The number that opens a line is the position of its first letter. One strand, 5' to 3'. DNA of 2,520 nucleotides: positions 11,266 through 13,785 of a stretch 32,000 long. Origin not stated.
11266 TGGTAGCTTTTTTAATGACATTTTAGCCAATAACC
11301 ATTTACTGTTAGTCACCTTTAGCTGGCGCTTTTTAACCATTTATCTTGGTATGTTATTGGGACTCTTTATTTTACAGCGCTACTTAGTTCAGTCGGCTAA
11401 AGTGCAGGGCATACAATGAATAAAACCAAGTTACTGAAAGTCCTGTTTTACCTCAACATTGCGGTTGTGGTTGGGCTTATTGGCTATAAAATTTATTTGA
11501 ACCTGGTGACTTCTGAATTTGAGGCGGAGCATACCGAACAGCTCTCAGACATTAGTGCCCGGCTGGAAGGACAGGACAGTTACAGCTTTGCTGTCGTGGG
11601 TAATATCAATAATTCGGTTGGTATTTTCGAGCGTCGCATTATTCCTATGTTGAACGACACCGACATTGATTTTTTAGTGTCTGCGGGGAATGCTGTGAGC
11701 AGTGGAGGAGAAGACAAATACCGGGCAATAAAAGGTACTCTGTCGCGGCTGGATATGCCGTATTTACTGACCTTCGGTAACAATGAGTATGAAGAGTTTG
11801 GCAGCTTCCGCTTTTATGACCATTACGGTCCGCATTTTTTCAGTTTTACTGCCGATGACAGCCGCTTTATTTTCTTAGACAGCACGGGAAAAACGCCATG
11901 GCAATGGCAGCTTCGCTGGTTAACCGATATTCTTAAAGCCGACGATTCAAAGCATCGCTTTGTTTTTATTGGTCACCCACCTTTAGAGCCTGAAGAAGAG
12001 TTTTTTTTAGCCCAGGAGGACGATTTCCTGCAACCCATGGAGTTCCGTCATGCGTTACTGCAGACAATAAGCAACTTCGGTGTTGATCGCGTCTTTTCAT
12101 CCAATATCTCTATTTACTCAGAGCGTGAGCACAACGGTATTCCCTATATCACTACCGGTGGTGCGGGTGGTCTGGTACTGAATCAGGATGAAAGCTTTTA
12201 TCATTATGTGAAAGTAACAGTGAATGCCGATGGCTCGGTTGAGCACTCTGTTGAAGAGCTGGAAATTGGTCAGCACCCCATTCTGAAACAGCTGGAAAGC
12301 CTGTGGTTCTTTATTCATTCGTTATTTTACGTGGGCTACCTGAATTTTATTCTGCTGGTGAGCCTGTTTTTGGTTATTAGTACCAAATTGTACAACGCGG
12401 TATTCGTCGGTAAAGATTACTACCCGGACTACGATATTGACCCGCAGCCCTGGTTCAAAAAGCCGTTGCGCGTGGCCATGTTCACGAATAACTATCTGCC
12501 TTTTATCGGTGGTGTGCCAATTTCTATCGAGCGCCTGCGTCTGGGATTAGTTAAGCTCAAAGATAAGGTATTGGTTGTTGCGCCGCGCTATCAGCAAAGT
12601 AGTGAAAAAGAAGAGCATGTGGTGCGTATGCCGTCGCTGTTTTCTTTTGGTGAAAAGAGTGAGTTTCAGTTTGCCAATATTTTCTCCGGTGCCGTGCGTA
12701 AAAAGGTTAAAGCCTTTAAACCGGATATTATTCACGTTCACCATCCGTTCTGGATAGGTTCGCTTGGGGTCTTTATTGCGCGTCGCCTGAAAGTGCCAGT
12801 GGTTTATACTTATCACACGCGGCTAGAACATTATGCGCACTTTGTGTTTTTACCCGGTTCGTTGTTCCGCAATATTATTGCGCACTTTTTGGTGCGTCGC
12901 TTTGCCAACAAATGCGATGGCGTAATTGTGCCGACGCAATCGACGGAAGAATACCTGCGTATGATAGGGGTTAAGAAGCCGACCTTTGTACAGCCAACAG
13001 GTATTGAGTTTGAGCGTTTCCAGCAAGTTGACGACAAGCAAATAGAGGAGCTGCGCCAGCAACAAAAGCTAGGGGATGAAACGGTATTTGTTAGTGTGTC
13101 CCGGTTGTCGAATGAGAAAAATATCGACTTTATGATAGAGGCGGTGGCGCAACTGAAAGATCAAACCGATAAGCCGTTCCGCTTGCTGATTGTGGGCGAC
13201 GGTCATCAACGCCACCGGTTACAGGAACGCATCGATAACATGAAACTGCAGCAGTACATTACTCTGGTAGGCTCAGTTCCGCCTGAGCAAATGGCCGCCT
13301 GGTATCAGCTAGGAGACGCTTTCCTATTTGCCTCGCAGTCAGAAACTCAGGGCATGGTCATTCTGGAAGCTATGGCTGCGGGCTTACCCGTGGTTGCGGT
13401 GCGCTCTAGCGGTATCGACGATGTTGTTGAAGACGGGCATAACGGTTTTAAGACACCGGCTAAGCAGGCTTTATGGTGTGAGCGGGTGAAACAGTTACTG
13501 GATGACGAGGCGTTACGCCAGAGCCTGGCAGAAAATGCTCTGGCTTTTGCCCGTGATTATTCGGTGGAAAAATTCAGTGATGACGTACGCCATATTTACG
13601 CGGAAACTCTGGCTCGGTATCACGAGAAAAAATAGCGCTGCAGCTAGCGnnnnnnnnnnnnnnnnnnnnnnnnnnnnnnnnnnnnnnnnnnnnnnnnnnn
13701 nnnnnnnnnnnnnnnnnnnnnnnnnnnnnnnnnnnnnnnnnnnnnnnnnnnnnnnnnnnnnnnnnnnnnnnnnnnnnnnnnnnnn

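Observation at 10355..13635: Two-gene envelope module: flippase-like UPF0104 protein coupled to a pseudo-metallophosphoesterase/GT4 glycosyltransferase fusion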

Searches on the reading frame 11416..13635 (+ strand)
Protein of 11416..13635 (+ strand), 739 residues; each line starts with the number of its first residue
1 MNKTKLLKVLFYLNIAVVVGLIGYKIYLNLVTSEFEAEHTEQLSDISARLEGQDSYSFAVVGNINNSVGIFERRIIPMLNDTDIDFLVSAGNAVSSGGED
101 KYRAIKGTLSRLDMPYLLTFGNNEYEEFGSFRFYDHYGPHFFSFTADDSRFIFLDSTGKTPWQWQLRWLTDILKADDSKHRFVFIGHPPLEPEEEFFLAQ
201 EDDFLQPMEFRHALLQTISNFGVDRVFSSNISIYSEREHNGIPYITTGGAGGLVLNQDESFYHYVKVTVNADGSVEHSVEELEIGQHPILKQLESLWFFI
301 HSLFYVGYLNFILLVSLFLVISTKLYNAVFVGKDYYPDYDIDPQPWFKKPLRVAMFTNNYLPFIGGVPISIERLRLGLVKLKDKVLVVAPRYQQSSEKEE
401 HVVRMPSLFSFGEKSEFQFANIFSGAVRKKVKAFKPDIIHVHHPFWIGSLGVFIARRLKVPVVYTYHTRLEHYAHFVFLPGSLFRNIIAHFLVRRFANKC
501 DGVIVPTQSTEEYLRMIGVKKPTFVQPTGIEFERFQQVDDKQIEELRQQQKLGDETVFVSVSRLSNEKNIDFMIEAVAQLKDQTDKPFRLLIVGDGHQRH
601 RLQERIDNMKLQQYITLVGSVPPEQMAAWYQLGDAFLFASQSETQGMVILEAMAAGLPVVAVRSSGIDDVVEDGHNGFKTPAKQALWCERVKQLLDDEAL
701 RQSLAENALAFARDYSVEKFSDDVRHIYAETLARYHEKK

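Call 3: search_protein_families(library=pfam, proteins=[window:11416-13635:+], max_evalue=0.1)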
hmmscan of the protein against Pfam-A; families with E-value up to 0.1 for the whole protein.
window:11416-13635:+ (739 aa): 10 families
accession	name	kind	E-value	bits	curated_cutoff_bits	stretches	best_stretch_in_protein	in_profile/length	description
PF00534.26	Glycos_transf_1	-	1.4e-40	139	26.4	1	543-708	2-169/172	Glycosyl transferases group 1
PF13692.12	Glyco_trans_1_4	-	6.4e-34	117.7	27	1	556-697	2-142/142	Glycosyl transferases group 1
PF13439.12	Glyco_transf_4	-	2e-30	106.5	28.5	1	364-534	1-170/170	Glycosyltransferase Family 4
PF13579.12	Glyco_trans_4_4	-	4.1e-19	69.9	29.7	1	365-521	1-149/158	Glycosyl transferase 4-like domain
PF20706.3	GT4-conflict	-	5.8e-09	35.8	26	1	365-675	12-324/385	Family 4 Glycosyltransferase in conflict systems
PF13524.12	Glyco_trans_1_2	-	1.8e-07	31.7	25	1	573-713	5-130/144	Glycosyl transferase-like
PF13477.12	Glyco_trans_4_2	-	1.4e-05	25.7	23.4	1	410-467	49-107/139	Glycosyl transferase 4-like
PF00149.33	Metallophos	-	0.00014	22.8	21.5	1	78-191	24-159/191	Calcineurin-like phosphoesterase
PF02350.25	Epimerase_2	-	0.00051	19.4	30.6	1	504-719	127-341/347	UDP-N-acetylglucosamine 2-epimerase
PF08323.17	Glyco_transf_5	-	0.092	12.9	22.7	0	419-467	110-166/239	Starch synthase catalytic domain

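Call 4: search_protein_families(library=ncbifam, proteins=[window:11416-13635:+], max_evalue=0.1)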
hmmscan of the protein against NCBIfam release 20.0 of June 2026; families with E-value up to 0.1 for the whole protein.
window:11416-13635:+ (739 aa): 50 families (the best 25 are shown)
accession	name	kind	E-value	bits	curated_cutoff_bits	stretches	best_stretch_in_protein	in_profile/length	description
NF049988.1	MGlcDAGSynMgs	equivalog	2.3e-63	214.9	400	1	352-737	2-393/398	alpha-monoglucosyldiacylglycerol synthase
NF053787.1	GlcN_PG_synth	equivalog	2.3e-38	132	480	1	354-728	4-356/361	N-acetylglucosaminyl phosphatidylglycerol synthase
TIGR03999.1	thiol_BshA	equivalog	2.3e-30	105.8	273.7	1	495-731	140-373/375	N-acetyl-alpha-D-glucosaminyl L-malate synthase BshA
TIGR03449.1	mycothiol_MshA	equivalog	1e-28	100.4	462.5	1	432-732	99-404/406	D-inositol-3-phosphate glycosyltransferase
NF041876.1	EPS_EpsE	equivalog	1.9e-28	99.8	400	1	520-708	185-372/389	exopolysaccharide biosynthesis GT4 family glycosyltransferase EpsE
TIGR04063.1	stp3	hypoth_equivalog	1.3e-27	96.8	442.05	1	417-714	74-377/397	TIGR04063 family PEP-CTERM/XrtA system glycosyltransferase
TIGR03088.1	stp2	hypoth_equivalog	1.3e-25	90.2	409.05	1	509-732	146-374/374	TIGR03088 family PEP-CTERM/XrtA system glycosyltransferase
TIGR04157.1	glyco_rSAM_CFB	subfamily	1.6e-25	90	400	1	495-728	165-406/406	TIGR04157 family glycosyltransferase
NF047684.1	TeichurnBiosyTuaC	equivalog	1.1e-24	87.1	550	1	432-731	105-389/391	teichuronic acid biosynthesis protein TuaC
NF053513.1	Gtran_IagA_BgsA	equivalog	7.5e-24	84.3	460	1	437-732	45-332/333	LTA glycolipid anchor biosynthesis glycosyltransferase, IagA/BgsA family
NF038229.1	Glyco4_Geo_Pelo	equivalog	1.2e-23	83.7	400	1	408-732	27-337/338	GPMC system family 4 glycosyltransferase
NF012028.0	PRK15484.1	subfamily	1.8e-20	73.4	618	1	502-724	142-367/380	lipopolysaccharide N-acetylglucosaminyltransferase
NF046085.1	XrtY_assoc_Gly1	equivalog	1.9e-20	73.1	400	1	423-731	84-384/387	XrtY-associated glycosyltransferase XYAG1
NF038298.1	EPS_HpsO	equivalog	4.9e-20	71.6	575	1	423-709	77-364/388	hormogonium polysaccharide biosynthesis glycosyltransferase HpsO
TIGR02918.1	TIGR02918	equivalog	5.1e-20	71.7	574.6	1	536-685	300-447/500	accessory Sec system glycosyltransferase GtfA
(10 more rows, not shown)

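Call 6: find_homologous_proteins(query=window:11416-13635:+, max_evalue=0.00001)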
Query window:11416-13635:+ (739 aa): 1229 proteins with E <= 0.00001 among 8000 candidates; the best 120 are listed.
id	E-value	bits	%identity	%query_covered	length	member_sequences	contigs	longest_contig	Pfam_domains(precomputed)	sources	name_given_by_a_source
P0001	0.0e+0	1559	91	100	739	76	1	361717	PF00534.27,PF13579.13,PF13524.13,PF13439.13,PF20706.4,PF13692.13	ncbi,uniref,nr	ncbi:glycosyltransferase [Idiomarina ramblicola]|uniref:Glycosyl transferase family 1 n=1 Tax=Idioma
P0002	0.0e+0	1554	91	100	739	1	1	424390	PF00534.27,PF13477.13,PF13579.13,PF13439.13,PF20706.4,PF13692.13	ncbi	ncbi:MAG: glycosyltransferase [Pseudomonadota bacterium]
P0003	0.0e+0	1532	89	100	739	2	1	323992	PF00534.27,PF13477.13,PF13579.13,PF00149.34,PF13439.13,PF20706.4,PF13692.13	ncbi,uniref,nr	ncbi:glycosyltransferase [Idiomarina sp. HP20-50]|uniref:glycosyltransferase n=1 Tax=Idiomarina sp. 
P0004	0.0e+0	1520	90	100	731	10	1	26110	PF00534.27,PF13579.13,PF13524.13,PF13439.13,PF20706.4,PF13692.13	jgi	-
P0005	0.0e+0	1518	88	100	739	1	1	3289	PF00534.27,PF13477.13,PF13579.13,PF00149.34,PF13439.13,PF20706.4,PF13692.13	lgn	-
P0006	0.0e+0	1467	83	100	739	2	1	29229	PF00534.27,PF13579.13,PF13524.13,PF13439.13,PF20706.4,PF13692.13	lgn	-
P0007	0.0e+0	1448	84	100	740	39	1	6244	PF00534.27,PF13477.13,PF13579.13,PF13439.13,PF20706.4,PF13692.13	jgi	jgi:glycosyltransferase involved in cell wall biosynthesis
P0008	0.0e+0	1437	83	100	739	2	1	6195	PF00534.27,PF13477.13,PF13579.13,PF13524.13,PF13439.13,PF20706.4,PF13692.13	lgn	-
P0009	0.0e+0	1431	83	100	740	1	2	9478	PF00534.27,PF13477.13,PF13579.13,PF13439.13,PF20706.4,PF13692.13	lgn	-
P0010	0.0e+0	1428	83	100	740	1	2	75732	PF00534.27,PF13477.13,PF13579.13,PF13439.13,PF20706.4,PF13692.13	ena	-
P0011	0.0e+0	1427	83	100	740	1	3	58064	PF00534.27,PF13477.13,PF13579.13,PF13439.13,PF20706.4,PF13692.13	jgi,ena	-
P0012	0.0e+0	1425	83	100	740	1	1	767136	PF00534.27,PF13477.13,PF13579.13,PF13439.13,PF20706.4,PF13692.13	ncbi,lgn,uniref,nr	ncbi:glycosyltransferase [Idiomarina sp. 29L]|uniref:glycosyltransferase n=1 Tax=Idiomarina sp. 29L 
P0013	0.0e+0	1425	83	100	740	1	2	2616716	PF00534.27,PF13477.13,PF13579.13,PF13439.13,PF20706.4,PF13692.13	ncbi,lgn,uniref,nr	ncbi:glycosyl transferase family 1 [Idiomarina sp. X4]|uniref:glycosyltransferase n=1 Tax=Idiomarina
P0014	0.0e+0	1422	83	100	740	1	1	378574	PF00534.27,PF13477.13,PF13579.13,PF13439.13,PF20706.4,PF13692.13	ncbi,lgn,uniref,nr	ncbi:glycosyltransferase [Idiomarina piscisalsi]|uniref:glycosyltransferase n=1 Tax=Idiomarina pisci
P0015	0.0e+0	1422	83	100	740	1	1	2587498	PF00534.27,PF13477.13,PF13579.13,PF13439.13,PF20706.4,PF13692.13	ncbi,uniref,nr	ncbi:glycosyl transferase family 1 [Idiomarina piscisalsi]|uniref:Glycosyl transferase family 1 n=1 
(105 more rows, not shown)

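Call 36: find_related_loci(query=A1, collection=genome_contigs, flank=5000)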
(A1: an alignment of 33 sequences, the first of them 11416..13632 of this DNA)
Query A1 (739 aa) in genome_contigs; peptide patterns used: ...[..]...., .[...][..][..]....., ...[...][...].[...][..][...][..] (x = any residue, [..] = any of these).
599 stretches matched a pattern (row limit reached: there are more); 566 encode a relative of the query (tblastn E <= 1e-3); the best 80 are kept; 80 distinct loci.
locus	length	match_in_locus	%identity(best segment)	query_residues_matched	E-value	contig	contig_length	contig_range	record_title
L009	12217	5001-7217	89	1-739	0e+0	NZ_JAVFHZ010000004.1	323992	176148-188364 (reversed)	Idiomarina sp. HP20-50 NODE_4_length_323992_cov_344.052211, whole genome shotgun sequence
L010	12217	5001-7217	90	1-739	0e+0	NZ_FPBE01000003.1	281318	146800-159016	Idiomarina abyssalis strain KMM 227, whole genome shotgun sequence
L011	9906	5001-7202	68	1-734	0e+0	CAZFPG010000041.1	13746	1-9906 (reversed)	MAG TPA_asm: uncultured Marinobacter sp. isolate SRP284430_co1_39 genome assembly, contig: NODE_3029_length_13746_cov_6.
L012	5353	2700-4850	68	23-739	0e+0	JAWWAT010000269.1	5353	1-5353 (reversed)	MAG: Marinobacter sp. isolate HN15.bin.10 k141_616255_length_5353_cov_20.6059, whole genome shotgun sequence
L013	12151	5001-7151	68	23-739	0e+0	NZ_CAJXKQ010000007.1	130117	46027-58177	MAG: uncultured Marinobacter sp. isolate SRR6201692_bin.15_MetaBAT_v2.12.1_MAG, whole genome shotgun sequence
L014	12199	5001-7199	67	7-739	0e+0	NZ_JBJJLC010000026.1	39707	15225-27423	Marinobacter sp. GN3S48 13, whole genome shotgun sequence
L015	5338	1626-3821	66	1-733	0e+0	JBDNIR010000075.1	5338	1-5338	MAG: Marinobacter sp. isolate concoct.9.ELB k141_68913, whole genome shotgun sequence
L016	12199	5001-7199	65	7-739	0e+0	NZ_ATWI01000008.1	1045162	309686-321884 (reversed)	Marinobacter daepoensis DSM 16072 K325DRAFT_scaffold00001.1_C, whole genome shotgun sequence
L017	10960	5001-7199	65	7-739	0e+0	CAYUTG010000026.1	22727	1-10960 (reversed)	MAG TPA_asm: uncultured Marinobacter sp. isolate SRP187154_co1_347 genome assembly, contig: NODE_2451_length_22727_cov_5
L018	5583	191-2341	66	23-739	0e+0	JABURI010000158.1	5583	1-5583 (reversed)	MAG: Marinobacter sp. isolate Bin_10 NODE_2452_length_5583_cov_17.2647, whole genome shotgun sequence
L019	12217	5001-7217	64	1-739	0e+0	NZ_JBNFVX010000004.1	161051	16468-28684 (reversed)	Marinobacter sp. VGCF2001 scaffold_4_length=161052, whole genome shotgun sequence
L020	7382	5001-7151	66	23-739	0e+0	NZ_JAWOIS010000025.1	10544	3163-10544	MAG: Marinobacter sp. isolate CWP5-2.bin.64 k191_3835025, whole genome shotgun sequence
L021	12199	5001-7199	66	7-739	0e+0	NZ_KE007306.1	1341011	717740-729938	Marinobacter lipolyticus SM19 scaffold1, whole genome shotgun sequence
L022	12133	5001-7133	66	23-733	0e+0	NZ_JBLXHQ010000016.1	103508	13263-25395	MAG: Marinobacter sp. isolate ET09-02 T09maxbin_out.013RE.5K@16, whole genome shotgun sequence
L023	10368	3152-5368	65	1-739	0e+0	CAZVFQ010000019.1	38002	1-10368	MAG TPA_asm: uncultured Desulfobacteraceae bacterium isolate SRP252850_co1_162 genome assembly, contig: NODE_1684_length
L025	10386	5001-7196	62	1-733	0e+0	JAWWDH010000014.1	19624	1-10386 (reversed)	MAG: Pseudomonas sp. isolate HN18.bin.9 k141_1011998_length_19624_cov_10.9093, whole genome shotgun sequence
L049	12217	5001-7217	52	1-739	0e+0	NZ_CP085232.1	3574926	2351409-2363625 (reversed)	Vreelandella aquamarina strain ADH-27 chromosome, complete genome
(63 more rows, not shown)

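Call 38: predict_structure(alignment_id=A1)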
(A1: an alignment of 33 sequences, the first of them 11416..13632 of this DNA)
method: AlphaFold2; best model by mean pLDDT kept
length: 739 residues; sequences in the alignment: 33
mean_pLDDT: 84.2   pTM: 0.54
mean pLDDT of the five models: 84.2, 82.7, 81.3, 81.1, 80.3
residues with pLDDT >= 90: 371; 70-90: 247; 50-70: 108; < 50: 13
segments of 3 or more residues with pLDDT < 50: 476-478
pLDDT, mean of each block of 10 residues (from residue 1): 63 75 70 81 93 91 77 87 93 84 86 94 87 92 93 93 95 93 95 74 90 95 93 90 89 63 91 91 60 57 52 67 65 56 82 91 71 91 93 67 82 63 83 95 87 93 81 49 65 89 89 86 88 90 92 93 86 95 94 91 96 93 88 93 81 95 83 93 94 95 96 92 93 79
secondary structure, 60 per line:
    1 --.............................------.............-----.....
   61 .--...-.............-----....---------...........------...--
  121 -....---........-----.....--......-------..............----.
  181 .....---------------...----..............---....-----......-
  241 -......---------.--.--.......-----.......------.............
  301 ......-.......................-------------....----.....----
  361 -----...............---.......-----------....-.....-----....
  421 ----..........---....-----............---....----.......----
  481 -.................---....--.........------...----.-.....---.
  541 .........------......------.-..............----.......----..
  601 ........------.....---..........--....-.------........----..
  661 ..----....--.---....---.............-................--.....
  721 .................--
elements in order (helices of 4 or more, strands of 3 or more residues): H3-31 H38-50 E56-61 H68-80 E86-89 H99-109 E116-118 H122-125 H129-136 E142-146 E149-154 H162-175 E180-185 H208-221 E225-228 E234-239 E242-247 E263-269 E275-281 H288-306 H308-330 H344-347 E352-356 H366-380 E384-390 E402-405 E407-411 E417-420 H425-434 E438-441 H447-458 E462-465 H470-476 H482-498 E502-505 H508-516 E523-525 H532-536 H540-549 E556-561 H570-583 E588-594 H599-608 E615-619 H623-632 E635-638 H647-654 E659-662 H667-670 E677-680 H684-696 H698-713 H717-737

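Call 44: fold_search(model_id=the predicted structure, library=pdb)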
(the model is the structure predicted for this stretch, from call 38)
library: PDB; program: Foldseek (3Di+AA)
matches with E <= 10: 1611; with E <= 0.001: 553
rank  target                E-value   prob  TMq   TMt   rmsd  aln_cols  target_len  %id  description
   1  3c4q_A                6.2e-23  1.00  0.44  0.79   4.2       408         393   24  Structure of the retaining glycosyltransferase MshA : The first step in mycothiol biosynthesis. Organism : Corynebacte (released 2008-04-01)
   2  3c4q_B                7.3e-23  1.00  0.45  0.79   4.0       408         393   24  Structure of the retaining glycosyltransferase MshA : The first step in mycothiol biosynthesis. Organism : Corynebacte (released 2008-04-01)
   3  3c48_B                7.7e-23  1.00  0.31  0.53  10.2       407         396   23  Structure of the retaining glycosyltransferase MshA: The first step in mycothiol biosynthesis. Organism: Corynebacteri (released 2008-03-25)
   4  6n1x                  4.3e-22  1.00  0.44  0.83   4.1       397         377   20  BshA from Staphylococcus aureus complexed with UDP and N-acetylglucosamine (released 2019-08-21)
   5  3c48_A                4.5e-22  1.00  0.30  0.52  10.3       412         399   22  Structure of the retaining glycosyltransferase MshA: The first step in mycothiol biosynthesis. Organism: Corynebacteri (released 2008-03-25)
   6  5d01_A                1.0e-21  1.00  0.43  0.84   3.9       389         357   19  Crystal structure of BshA from B. subtilis complexed with N-acetylglucosaminyl-malate (released 2016-09-07)
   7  6d9t                  2.3e-21  1.00  0.44  0.84   4.1       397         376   20  BshA from Staphylococcus aureus complexed with UDP (released 2019-05-08)
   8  5d01_B                3.4e-21  1.00  0.43  0.84   4.0       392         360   19  Crystal structure of BshA from B. subtilis complexed with N-acetylglucosaminyl-malate (released 2016-09-07)
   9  5d00_A                4.3e-21  1.00  0.43  0.85   3.7       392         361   19  Crystal structure of BshA from B. subtilis complexed with N-acetylglucosaminyl-malate and UMP (released 2016-09-07)
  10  6kih_A                2.1e-20  1.00  0.42  0.74   4.9       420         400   20  Sucrose-phosphate synthase (tll1590) from Thermosynechococcus elongatus (released 2020-05-27)
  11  5d00_B                2.2e-20  1.00  0.43  0.85   4.0       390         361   19  Crystal structure of BshA from B. subtilis complexed with N-acetylglucosaminyl-malate and UMP (released 2016-09-07)
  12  4xsp_A                8.4e-20  1.00  0.42  0.82   4.6       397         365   20  Crystal structure of Anabaena Alr3699/HepE in complex with UDP (released 2016-01-13)
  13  4xsu_A                8.4e-20  1.00  0.41  0.78   5.3       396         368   22  Crystal structure of Anabaena Alr3699/HepE in complex with UDP and glucose (released 2016-01-13)
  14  3mbo_D                1.3e-19  1.00  0.43  0.82   4.2       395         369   19  Crystal Structure of the Glycosyltransferase BaBshA bound with UDP and L-malate (released 2010-09-29)
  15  3oka_A                1.3e-19  1.00  0.43  0.80   4.1       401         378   20  Crystal structure of Corynebacterium glutamicum PimB' in complex with GDP-Man (triclinic crystal form) (released 2010-09-15)
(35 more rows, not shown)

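Call 65: search_protein_families(library=pfam, proteins=[L049:4502-4936:+, L049:3761-4324:-, L049:2818-3747:+, L049:7270-8007:-, L049:8040-8984:-, L025:4028-4648:+, L025:3217-4035:+, L025:7275-7655:+, L025:7738-9111:-], max_evalue=0.001)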
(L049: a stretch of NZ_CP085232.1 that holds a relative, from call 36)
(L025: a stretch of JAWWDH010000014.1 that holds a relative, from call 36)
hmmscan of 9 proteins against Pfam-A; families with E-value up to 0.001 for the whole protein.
L049:4502-4936:+ (144 aa): 1 family
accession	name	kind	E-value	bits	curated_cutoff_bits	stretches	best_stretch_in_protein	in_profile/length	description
PF01894.22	UPF0047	-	1.8e-35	122.1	27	1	21-137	2-116/117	Uncharacterised protein family UPF0047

L049:3761-4324:- (187 aa): 2 families
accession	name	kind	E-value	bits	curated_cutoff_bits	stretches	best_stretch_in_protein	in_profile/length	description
PF08212.18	Lipocalin_2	-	1.5e-42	145.4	24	1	41-179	2-145/146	Lipocalin-like domain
PF00061.29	Lipocalin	-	6.2e-07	30.2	23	1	47-180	2-143/145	Lipocalin / cytosolic fatty-acid binding protein family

L049:2818-3747:+ (309 aa): 4 families
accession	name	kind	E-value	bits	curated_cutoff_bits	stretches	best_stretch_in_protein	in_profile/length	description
PF03466.25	LysR_substrate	-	2.7e-37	128.6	28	1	92-299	2-208/209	LysR substrate binding domain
PF00126.33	HTH_1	-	7.6e-19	67.9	26.6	1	7-66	1-60/60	Bacterial regulatory helix-turn-helix protein, lysR family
PF13556.12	HTH_30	-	0.00023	21.3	27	1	16-57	9-50/59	PucR C-terminal helix-turn-helix domain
PF12840.13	HTH_20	-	0.00065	20.1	27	0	10-45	7-44/51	Helix-turn-helix domain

L049:7270-8007:- (245 aa): 1 family
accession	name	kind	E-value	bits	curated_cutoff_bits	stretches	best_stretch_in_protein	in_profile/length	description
PF09335.16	VTT_dom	-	1.7e-24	87.1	33.9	1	81-197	1-122/123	VTT domain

L049:8040-8984:- (314 aa): 1 family
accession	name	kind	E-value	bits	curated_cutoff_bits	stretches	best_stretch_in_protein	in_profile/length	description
PF04069.17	OpuAC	-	8.6e-52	176.7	21.2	1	32-284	2-256/257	Substrate binding domain of ABC-type glycine betaine transport system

L025:4028-4648:+ (206 aa): 2 families
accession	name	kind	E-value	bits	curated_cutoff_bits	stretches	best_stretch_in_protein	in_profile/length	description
PF02630.20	SCO1-SenC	-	4.8e-20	72.3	22.8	1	54-182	6-134/134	SCO1/SenC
PF08534.16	Redoxin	-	0.00013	22.3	26.6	1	46-184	10-130/148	Redoxin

L025:3217-4035:+ (272 aa): 1 family
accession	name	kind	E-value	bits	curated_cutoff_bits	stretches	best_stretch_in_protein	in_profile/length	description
PF03781.23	FGE-sulfatase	-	1e-22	81.5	23.3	1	35-260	9-255/255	Sulfatase-modifying factor enzyme 1-like domain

L025:7275-7655:+ (126 aa): 0 families

L025:7738-9111:- (457 aa): 3 families
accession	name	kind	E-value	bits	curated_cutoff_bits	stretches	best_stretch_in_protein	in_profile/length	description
PF04055.27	Radical_SAM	-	2.7e-23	83.4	29.5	1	162-340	2-166/166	Radical SAM superfamily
PF18693.7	TRAM_2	-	5.6e-22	78.1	27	1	396-457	1-63/63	TRAM domain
PF00919.26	UPF0004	-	2.1e-20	73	27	1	25-106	1-86/98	Uncharacterized protein family UPF0004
